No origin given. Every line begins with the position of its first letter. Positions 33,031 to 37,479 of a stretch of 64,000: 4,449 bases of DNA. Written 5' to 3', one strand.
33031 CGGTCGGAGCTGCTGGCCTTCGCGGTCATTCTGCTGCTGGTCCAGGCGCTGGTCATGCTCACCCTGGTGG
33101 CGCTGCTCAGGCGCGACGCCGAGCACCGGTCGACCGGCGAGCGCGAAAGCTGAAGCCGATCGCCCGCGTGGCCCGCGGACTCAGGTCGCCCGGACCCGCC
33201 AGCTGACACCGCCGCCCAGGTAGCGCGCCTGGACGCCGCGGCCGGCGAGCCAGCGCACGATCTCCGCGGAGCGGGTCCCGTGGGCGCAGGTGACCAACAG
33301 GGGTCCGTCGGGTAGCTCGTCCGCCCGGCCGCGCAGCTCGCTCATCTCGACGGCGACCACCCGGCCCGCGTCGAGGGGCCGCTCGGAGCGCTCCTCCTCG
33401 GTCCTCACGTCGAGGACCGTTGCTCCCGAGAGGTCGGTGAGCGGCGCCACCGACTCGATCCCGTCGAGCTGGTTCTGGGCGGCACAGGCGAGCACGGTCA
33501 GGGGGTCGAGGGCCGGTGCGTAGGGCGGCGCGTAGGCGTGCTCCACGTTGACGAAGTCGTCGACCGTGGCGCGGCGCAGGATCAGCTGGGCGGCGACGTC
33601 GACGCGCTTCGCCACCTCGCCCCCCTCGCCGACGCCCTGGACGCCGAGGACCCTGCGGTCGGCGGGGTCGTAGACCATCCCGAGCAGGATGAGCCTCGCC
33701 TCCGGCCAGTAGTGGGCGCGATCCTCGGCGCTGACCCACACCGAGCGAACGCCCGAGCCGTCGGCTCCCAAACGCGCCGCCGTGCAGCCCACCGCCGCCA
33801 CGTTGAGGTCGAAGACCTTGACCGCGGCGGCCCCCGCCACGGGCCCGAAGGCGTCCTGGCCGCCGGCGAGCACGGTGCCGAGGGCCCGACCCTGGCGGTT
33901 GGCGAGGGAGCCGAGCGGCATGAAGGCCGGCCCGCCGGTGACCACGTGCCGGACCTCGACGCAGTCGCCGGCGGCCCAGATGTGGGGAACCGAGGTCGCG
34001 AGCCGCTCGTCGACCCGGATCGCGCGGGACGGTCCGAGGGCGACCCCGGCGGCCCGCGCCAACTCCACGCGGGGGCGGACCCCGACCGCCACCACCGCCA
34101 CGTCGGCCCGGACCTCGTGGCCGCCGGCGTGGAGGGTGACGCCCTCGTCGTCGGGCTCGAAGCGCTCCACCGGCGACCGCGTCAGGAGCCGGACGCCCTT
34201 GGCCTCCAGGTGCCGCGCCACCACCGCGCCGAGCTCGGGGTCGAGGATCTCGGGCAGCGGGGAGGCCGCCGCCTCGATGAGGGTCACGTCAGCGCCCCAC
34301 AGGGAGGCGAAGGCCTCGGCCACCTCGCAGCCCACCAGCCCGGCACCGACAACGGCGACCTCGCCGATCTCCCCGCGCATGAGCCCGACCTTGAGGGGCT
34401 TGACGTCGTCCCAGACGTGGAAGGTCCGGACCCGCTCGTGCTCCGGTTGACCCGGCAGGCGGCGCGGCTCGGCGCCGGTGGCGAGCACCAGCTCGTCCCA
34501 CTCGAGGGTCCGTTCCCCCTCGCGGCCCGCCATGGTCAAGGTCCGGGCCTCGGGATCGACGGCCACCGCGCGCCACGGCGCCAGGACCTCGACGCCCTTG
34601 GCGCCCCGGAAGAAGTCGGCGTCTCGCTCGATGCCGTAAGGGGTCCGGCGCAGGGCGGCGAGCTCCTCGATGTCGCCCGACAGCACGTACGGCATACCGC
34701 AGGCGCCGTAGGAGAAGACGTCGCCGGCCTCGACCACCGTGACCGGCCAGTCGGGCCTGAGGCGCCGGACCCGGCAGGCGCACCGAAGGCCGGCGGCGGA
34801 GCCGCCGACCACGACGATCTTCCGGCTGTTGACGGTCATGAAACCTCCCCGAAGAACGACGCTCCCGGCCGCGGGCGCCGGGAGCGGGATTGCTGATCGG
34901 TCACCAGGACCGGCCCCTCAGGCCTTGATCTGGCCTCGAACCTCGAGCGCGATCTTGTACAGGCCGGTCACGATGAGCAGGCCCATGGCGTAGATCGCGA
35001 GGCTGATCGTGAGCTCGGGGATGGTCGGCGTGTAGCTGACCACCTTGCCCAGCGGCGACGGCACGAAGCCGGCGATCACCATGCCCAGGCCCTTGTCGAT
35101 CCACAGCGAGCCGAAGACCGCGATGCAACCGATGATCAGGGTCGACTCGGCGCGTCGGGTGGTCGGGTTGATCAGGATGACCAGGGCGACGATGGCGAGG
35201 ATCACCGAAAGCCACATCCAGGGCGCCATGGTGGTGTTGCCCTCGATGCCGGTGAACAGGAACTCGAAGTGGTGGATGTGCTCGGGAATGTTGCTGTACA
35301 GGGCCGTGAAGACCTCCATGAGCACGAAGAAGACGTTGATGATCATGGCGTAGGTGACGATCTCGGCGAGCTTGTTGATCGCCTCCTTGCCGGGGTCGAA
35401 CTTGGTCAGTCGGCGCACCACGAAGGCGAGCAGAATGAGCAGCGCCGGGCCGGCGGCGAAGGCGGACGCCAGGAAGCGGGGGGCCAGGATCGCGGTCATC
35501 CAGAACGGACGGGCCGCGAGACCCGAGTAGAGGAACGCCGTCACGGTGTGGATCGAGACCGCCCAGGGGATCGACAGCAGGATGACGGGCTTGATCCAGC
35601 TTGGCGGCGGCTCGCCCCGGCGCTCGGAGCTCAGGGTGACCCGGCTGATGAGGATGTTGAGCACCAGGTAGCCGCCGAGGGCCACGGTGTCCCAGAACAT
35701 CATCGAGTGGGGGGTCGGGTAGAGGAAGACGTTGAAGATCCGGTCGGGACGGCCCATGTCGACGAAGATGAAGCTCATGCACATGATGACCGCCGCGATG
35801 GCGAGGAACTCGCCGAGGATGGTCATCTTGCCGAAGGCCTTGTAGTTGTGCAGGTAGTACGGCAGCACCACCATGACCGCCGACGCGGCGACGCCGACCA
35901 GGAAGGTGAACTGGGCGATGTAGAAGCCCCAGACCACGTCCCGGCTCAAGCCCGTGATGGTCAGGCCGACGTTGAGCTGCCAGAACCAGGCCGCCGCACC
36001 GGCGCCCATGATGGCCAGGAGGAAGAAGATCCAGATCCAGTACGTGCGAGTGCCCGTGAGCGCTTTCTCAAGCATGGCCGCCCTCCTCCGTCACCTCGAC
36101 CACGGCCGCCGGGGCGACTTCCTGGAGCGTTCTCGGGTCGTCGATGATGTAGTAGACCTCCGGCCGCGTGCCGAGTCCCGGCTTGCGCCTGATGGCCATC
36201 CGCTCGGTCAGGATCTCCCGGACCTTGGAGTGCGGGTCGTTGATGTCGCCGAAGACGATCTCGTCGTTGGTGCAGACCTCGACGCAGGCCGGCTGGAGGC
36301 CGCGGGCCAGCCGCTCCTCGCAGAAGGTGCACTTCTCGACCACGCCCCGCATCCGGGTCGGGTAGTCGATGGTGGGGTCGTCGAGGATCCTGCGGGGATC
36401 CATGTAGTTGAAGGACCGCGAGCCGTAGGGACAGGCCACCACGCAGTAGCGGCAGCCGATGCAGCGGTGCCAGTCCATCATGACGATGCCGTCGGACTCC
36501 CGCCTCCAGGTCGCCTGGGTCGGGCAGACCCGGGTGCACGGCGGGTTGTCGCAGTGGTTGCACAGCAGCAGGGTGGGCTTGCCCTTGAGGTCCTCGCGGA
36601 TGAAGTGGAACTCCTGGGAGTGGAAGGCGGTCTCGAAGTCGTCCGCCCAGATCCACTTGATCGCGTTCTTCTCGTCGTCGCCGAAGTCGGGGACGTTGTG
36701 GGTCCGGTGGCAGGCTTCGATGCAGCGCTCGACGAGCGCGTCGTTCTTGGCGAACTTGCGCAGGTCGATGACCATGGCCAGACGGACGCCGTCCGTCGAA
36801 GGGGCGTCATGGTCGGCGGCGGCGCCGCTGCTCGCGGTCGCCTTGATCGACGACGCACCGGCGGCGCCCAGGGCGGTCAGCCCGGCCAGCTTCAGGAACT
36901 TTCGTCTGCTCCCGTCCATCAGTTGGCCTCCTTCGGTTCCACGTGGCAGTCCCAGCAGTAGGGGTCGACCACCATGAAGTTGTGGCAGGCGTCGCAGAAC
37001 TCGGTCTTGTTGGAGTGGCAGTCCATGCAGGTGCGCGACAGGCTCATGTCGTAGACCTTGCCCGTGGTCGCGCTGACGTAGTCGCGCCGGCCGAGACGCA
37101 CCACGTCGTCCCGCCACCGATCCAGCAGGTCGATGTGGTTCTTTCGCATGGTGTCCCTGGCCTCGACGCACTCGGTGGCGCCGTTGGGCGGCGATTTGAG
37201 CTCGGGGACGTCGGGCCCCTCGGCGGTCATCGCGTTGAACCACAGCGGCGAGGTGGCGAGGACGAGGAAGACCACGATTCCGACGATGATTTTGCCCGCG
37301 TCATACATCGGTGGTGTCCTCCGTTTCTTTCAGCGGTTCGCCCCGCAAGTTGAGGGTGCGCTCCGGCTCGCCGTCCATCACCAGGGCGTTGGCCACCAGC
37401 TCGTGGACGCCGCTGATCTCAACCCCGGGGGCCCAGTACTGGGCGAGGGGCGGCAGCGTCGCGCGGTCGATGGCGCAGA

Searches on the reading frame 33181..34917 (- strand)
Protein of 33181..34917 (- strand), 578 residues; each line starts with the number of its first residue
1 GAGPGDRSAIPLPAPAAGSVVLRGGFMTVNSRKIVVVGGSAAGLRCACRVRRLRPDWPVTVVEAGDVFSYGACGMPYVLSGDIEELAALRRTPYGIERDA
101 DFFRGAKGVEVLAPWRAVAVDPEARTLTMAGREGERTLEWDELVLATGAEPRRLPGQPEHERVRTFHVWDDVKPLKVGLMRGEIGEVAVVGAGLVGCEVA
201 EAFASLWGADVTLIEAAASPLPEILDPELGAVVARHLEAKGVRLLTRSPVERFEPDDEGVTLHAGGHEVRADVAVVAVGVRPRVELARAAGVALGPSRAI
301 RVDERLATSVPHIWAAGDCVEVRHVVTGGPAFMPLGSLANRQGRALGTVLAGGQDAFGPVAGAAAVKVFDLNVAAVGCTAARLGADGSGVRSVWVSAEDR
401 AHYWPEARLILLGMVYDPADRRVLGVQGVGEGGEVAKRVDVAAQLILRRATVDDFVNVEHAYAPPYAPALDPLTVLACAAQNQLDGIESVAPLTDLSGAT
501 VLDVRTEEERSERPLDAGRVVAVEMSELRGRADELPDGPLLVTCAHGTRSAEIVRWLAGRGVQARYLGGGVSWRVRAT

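Call 28: search_protein_families(library=ncbifam, proteins=[window:33181-34917:-], max_evalue=0.00001)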
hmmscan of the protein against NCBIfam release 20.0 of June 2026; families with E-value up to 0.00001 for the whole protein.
window:33181-34917:- (578 aa): 42 families (the best 25 are shown)
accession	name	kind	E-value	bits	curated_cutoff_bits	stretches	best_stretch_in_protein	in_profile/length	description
TIGR03385.1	CoA_CoA_reduc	equivalog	1.4e-93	314.1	578.8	1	33-477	1-439/439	CoA-disulfide reductase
NF007123.0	PRK09564.1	equivalog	2.2e-79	267.2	458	1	33-479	2-442/444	CoA-disulfide reductase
NF010037.0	PRK13512.1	equivalog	1.3e-49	169.3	394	1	32-474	2-431/438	CoA-disulfide reductase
NF046103.1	NOXase_Strep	equivalog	1.3e-42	146.3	600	1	33-470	1-431/442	H2O-forming NADH oxidase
NF045765.1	PhenlGlyoxDHPadH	equivalog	2.3e-42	145.3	475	1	33-453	4-393/416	NADH-dependent phenylglyoxylate dehydrogenase subunit epsilon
TIGR02374.1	nitri_red_nirB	equivalog_domain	7.6e-36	123.8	578.35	1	34-379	1-331/794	nitrite reductase large subunit NirB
TIGR02053.1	MerA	equivalog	8.4e-34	117.3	454.45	1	125-462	117-439/465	mercury(II) reductase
NF003437.0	PRK04965.1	equivalog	1.8e-33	116.1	392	1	31-324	2-279/378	NADH:flavorubredoxin reductase NorW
TIGR01350.1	lipoamide_DH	equivalog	2.1e-33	115.7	408.8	1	124-446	116-424/461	dihydrolipoyl dehydrogenase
NF042949.2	3PPDioc_HcaD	equivalog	2.5e-32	112.1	450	1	33-323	3-279/386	3-phenylpropionate/cinnamic acid dioxygenase ferredoxin--NAD(+) reductase subunit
NF041682.1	ant_diox_AndAa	equivalog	2.7e-26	92.2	650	1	32-320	4-279/406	anthranilate 1,2-dioxygenase system ferredoxin--NAD(+) reductase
NF005883.0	PRK07845.1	equivalog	1.4e-25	90.2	479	1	108-393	107-377/466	NAD(P)H-quinone dehydrogenase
NF003585.0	PRK05249.1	equivalog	4.4e-24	84.9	465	1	126-462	124-443/464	Si-specific NAD(P)(+) transhydrogenase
NF010311.1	PRK13748.1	subfamily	7.5e-24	84.5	600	1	122-457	213-529/560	mercury(II) reductase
NF007286.0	PRK09754.1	equivalog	3e-22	78.9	447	1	125-323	89-280/400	phenylpropionate dioxygenase ferredoxin reductase subunit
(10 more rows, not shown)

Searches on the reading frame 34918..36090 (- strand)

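Call 28: search_protein_families(library=ncbifam, proteins=[window:34918-36090:-], max_evalue=0.00001)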
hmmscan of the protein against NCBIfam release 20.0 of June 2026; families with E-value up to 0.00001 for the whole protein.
window:34918-36090:- (390 aa): 4 families
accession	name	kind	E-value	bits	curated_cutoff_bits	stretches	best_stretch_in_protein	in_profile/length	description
NF045798.1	DsrP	equivalog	3.9e-140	467.2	350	1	6-385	1-344/346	sulfate reduction electron transfer complex DsrMKJOP subunit DsrP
NF041784.1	mnquin_red_QrcD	equivalog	7.2e-13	48.6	570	1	206-378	223-395/408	menaquinone reductase integral membrane subunit QrcD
NF011568.0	PRK14992.1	equivalog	5.5e-10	39.1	314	1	49-232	14-193/341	tetrathionate reductase subunit TtrC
TIGR03148.1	cyt_nit_nrfD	equivalog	6.9e-06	25.6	347.6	0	176-309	151-276/316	cytochrome c nitrite reductase subunit NrfD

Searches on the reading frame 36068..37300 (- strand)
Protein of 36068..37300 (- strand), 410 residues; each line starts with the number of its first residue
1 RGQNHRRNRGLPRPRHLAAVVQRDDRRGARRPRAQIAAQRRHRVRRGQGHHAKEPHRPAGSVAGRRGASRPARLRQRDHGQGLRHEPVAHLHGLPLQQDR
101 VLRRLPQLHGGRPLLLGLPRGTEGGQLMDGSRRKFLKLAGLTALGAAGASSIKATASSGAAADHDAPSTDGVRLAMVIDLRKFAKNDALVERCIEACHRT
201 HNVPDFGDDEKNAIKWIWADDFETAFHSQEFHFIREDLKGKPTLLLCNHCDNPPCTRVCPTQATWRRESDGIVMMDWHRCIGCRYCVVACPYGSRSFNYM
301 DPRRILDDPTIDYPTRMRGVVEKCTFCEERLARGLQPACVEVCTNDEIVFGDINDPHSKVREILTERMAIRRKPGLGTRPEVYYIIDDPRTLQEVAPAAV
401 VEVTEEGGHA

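Call 28: search_protein_families(library=ncbifam, proteins=[window:36068-37300:-], max_evalue=0.00001)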
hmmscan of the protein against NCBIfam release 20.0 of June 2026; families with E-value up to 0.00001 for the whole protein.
window:36068-37300:- (410 aa): 18 families
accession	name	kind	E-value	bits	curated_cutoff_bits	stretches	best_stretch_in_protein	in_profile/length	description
NF045797.1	DsrO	equivalog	7.6e-87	290.6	200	1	128-386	1-235/235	sulfate reduction electron transfer complex DsrMKJOP subunit DsrO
NF011569.0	PRK14993.1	equivalog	1.9e-40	138.9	416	1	246-391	99-228/244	tetrathionate reductase subunit TtrB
NF041782.1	mnquin_red_QrcC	equivalog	4.7e-40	137.7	400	1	175-386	2-226/239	menaquinone reductase iron-sulfur cluster-binding subunit QrcC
TIGR03149.1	cyt_nit_nrfC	equivalog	9.1e-40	136.4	377.6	1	131-385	3-216/225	cytochrome c nitrite reductase Fe-S protein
NF041715.1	arsenate_red_ArrB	equivalog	1.4e-38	132.8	450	2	315-385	155-225/233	arsenate respiratory reductase iron-sulfur subunit ArrB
TIGR02951.1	DMSO_dmsB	equivalog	6.5e-28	97.8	214.1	1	245-356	62-156/161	DMSO/selenate family reductase complex B subunit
TIGR03478.1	DMSO_red_II_bet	subfamily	1.5e-25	89.9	480.7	1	246-385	130-253/321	DMSO reductase family type II enzyme, iron-sulfur subunit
NF008134.0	PRK10882.1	equivalog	1e-23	83.9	263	1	131-360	3-215/329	hydrogenase 2 operon protein HybA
NF045715.1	sulf_resp_HmcB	equivalog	3.4e-23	82.2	420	1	132-355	2-200/307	sulfate respiration complex iron-sulfur protein HmcB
NF042979.1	EthbenzDh_ebdB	equivalog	4.8e-22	78.3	740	1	246-385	152-275/354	ethylbenzene dehydrogenase subunit beta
NF038355.1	FDH3_beta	equivalog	1.4e-21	77.3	240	1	245-371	52-178/180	formate dehydrogenase FDH3 subunit beta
TIGR01582.1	FDH-beta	equivalog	9.1e-17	61.1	334.7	1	243-363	89-192/283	formate dehydrogenase subunit beta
NF007658.0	PRK10330.1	equivalog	9.8e-17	61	260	1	243-354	54-158/181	electron transport protein HydN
NF009408.0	PRK12769.1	equivalog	1.1e-16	60.1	1003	1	242-349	51-143/659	formate-dependent uric acid utilization protein AegA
TIGR01660.1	narH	equivalog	1.4e-14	53.4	524.05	1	245-345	181-264/492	nitrate reductase subunit beta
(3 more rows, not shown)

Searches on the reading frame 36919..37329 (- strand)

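Call 51: search_protein_families(library=ncbifam, proteins=[window:36919-37329:-], max_evalue=0.000001)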
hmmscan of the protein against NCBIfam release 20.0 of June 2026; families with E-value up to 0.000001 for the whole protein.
window:36919-37329:- (136 aa): 1 family
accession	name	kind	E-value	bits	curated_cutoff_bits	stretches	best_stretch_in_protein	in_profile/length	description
NF038038.1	cytoc_DsrJ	equivalog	4.3e-47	159.4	100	1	8-129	1-121/121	sulfate reduction electron transfer complex DsrMKJOP subunit DsrJ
